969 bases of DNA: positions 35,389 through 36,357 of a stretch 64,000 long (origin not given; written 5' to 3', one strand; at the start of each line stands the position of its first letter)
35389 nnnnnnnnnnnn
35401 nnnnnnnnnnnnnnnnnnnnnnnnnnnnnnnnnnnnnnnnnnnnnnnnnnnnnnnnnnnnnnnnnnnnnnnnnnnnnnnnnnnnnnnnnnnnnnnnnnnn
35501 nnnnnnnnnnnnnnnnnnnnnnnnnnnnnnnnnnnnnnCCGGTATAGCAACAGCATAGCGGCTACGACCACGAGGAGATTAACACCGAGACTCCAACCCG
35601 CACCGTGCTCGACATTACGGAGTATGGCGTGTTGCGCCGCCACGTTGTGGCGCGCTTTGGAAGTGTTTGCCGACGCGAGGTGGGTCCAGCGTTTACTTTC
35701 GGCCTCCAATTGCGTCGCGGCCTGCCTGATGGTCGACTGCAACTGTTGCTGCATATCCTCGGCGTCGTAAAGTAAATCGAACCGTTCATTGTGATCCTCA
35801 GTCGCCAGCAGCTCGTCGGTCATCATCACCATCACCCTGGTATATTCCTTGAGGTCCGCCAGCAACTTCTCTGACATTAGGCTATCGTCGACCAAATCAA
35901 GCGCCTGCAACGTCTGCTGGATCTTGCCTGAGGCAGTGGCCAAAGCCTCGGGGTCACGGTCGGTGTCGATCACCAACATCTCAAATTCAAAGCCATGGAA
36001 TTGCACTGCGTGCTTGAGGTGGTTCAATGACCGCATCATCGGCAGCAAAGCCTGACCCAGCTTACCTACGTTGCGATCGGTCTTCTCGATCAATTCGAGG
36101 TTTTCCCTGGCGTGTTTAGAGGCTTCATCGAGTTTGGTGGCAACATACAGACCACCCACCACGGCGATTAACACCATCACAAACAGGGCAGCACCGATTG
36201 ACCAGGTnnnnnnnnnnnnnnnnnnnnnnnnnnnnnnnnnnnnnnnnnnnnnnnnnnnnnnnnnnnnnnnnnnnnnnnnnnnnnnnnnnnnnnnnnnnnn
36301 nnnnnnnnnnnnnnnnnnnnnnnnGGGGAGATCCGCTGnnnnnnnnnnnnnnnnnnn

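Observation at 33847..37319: FliA-type promoter drives a secreted EB_dh/DOMON-like protein together with a GAF-containing MCP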

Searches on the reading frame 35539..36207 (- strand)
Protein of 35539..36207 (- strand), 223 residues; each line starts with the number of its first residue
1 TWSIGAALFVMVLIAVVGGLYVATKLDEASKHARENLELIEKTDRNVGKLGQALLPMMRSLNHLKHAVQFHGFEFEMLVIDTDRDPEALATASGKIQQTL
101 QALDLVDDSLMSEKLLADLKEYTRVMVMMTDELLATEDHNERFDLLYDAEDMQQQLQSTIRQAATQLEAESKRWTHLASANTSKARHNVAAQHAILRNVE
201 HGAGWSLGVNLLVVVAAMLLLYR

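Call 38: search_protein_representatives(protein=window:35539-36207:-)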
Query: 223 residues. Proteins with E-value up to 0.001 (for the whole library): 14; up to 1e-10: 4; up to 1e-30: 1. The best 14 are listed.
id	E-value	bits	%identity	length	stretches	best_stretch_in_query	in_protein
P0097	1.6e-74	266.2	61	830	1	1-223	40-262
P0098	3.5e-13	66.0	25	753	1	2-213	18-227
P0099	1.5e-12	63.9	24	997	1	2-208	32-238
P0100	4.6e-11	59.1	25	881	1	5-221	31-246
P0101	9.5e-10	54.8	23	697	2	2-220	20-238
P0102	2.0e-08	50.5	23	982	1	2-222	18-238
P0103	6.6e-08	48.8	27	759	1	4-219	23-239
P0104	6.0e-07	45.7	25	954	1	6-215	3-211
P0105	9.5e-07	45.0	23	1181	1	17-223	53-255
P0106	1.3e-06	44.6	26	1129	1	8-223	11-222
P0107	1.7e-05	40.9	21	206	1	5-168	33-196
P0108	2.4e-04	37.2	22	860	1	1-220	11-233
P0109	7.8e-04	35.5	23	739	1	10-221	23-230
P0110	8.7e-04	35.3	27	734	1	9-181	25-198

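Call 50: find_encoding_contigs(protein=P0098, flank=2500, max_places=2)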
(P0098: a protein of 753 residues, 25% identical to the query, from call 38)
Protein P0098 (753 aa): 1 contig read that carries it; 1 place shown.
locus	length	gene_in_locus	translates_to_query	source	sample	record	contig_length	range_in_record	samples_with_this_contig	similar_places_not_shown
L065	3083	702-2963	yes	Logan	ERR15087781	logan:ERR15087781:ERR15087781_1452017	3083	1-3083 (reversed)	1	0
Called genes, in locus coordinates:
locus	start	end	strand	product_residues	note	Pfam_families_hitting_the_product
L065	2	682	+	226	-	?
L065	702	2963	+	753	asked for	PF00990:GGDEF, PF00563:EAL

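Call 51: find_encoding_contigs(protein=P0099, flank=2500, max_places=2)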
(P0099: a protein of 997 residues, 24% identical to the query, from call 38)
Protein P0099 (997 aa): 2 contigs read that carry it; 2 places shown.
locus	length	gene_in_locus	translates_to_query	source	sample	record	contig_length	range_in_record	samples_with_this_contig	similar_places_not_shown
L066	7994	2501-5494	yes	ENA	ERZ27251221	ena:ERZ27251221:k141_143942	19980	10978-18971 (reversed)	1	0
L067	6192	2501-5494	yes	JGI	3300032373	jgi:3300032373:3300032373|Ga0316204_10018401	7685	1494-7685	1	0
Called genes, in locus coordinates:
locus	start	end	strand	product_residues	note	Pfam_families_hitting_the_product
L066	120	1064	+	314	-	PF03193:RsgA_GTPase (faint), PF12775:AAA_7 (weak), PF13191:AAA_16 (weak), PF25201:nSTAND6 (faint), PF13401:AAA_22, PF01926:MMR_HSR1 (weak), PF09848:SLFN-g3_helicase (weak)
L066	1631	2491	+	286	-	PF09459:EB_dh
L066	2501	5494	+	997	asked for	PF00672:HAMP (weak), PF00512:HisKA, PF02518:HATPase_c, PF00072:Response_reg, PF01627:Hpt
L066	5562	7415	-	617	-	PF17149:CHASE5, PF00989:PAS, PF08448:PAS_4, PF13188:PAS_8, PF08447:PAS_3 (faint), PF13426:PAS_9, PF00512:HisKA, PF02518:HATPase_c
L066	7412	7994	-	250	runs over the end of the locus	-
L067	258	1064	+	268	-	PF09848:SLFN-g3_helicase (weak), PF13191:AAA_16 (faint), PF13401:AAA_22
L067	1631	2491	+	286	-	PF09459:EB_dh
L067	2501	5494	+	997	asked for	PF00672:HAMP (weak), PF00512:HisKA, PF02518:HATPase_c, PF00072:Response_reg, PF01627:Hpt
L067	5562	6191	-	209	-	?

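Call 52: find_encoding_contigs(protein=P0100, flank=2000, max_places=1)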
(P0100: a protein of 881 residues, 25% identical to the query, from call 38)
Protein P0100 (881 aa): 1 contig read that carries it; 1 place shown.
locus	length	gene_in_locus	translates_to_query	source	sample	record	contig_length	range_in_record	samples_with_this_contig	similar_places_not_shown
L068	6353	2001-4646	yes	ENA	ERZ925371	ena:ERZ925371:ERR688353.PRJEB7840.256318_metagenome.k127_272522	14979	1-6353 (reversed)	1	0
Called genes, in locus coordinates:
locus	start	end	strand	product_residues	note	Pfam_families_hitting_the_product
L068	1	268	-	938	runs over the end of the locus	PF01464:SLT, PF23446:LysM1_NFP_LYK (faint), PF01476:LysM, PF22310:NMB0315_dom_I (faint), PF23473:LysM3_LYK4_5 (faint), PF23577:LysM_RLK (faint), PF01476:LysM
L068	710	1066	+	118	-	PF16697:Yop-YscD_cpl, PF00498:FHA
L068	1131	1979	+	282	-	PF09459:EB_dh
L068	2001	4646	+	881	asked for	PF08447:PAS_3, PF13426:PAS_9 (weak), PF00990:GGDEF, PF00563:EAL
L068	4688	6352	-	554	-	?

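Call 53: find_encoding_contigs(protein=P0101, flank=2000, max_places=1)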
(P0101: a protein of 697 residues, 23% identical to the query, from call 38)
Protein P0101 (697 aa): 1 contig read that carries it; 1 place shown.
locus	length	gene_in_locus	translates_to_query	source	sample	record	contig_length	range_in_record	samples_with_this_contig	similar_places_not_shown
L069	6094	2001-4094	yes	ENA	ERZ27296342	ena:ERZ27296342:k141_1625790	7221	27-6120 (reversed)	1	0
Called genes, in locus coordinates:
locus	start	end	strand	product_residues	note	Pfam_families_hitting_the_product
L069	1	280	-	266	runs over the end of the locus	PF13795:HupE_UreJ_2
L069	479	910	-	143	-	-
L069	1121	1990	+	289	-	PF09459:EB_dh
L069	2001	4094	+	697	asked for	PF23198:PDE8A_N (faint), PF00512:HisKA, PF02518:HATPase_c, PF00072:Response_reg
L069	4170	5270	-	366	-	PF13483:Lactamase_B_3, PF12706:Lactamase_B_2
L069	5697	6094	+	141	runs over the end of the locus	?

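Call 54: find_encoding_contigs(protein=P0105, flank=2000, max_places=1)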
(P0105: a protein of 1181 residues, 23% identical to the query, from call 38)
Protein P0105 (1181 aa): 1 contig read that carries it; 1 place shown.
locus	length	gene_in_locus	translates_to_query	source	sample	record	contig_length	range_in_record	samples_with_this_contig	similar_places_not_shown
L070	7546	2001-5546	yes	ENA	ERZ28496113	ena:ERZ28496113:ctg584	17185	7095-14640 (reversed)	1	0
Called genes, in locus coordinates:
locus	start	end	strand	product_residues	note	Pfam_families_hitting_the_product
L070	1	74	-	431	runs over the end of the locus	PF12831:FAD_oxidored (weak), PF13450:NAD_binding_8, PF13738:Pyr_redox_3 (faint), PF01593:Amino_oxidase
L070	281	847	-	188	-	PF18902:DUF5658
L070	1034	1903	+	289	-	PF09459:EB_dh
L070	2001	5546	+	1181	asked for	PF00512:HisKA, PF02518:HATPase_c, PF00072:Response_reg, PF01627:Hpt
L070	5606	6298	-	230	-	-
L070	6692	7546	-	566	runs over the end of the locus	PF01435:Peptidase_M48, PF14559:TPR_19 (faint)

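Call 55: find_encoding_contigs(protein=P0108, flank=2000, max_places=1)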
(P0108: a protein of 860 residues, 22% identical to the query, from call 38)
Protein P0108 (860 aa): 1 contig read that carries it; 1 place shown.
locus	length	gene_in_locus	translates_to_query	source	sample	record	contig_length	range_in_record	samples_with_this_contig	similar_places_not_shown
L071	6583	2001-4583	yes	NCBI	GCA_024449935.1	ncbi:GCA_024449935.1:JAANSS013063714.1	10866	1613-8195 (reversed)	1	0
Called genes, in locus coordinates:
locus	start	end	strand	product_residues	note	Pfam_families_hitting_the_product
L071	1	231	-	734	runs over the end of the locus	-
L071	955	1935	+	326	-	PF09459:EB_dh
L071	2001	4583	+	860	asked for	PF00989:PAS (faint), PF00672:HAMP (weak), PF08447:PAS_3, PF00512:HisKA, PF02518:HATPase_c, PF00072:Response_reg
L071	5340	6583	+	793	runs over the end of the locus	PF01839:FG-GAP (faint), PF13517:FG-GAP_3, PF07593:UnbV_ASPIC, PF13290:CHB_HEX_C_1, PF13287:Fn3_assoc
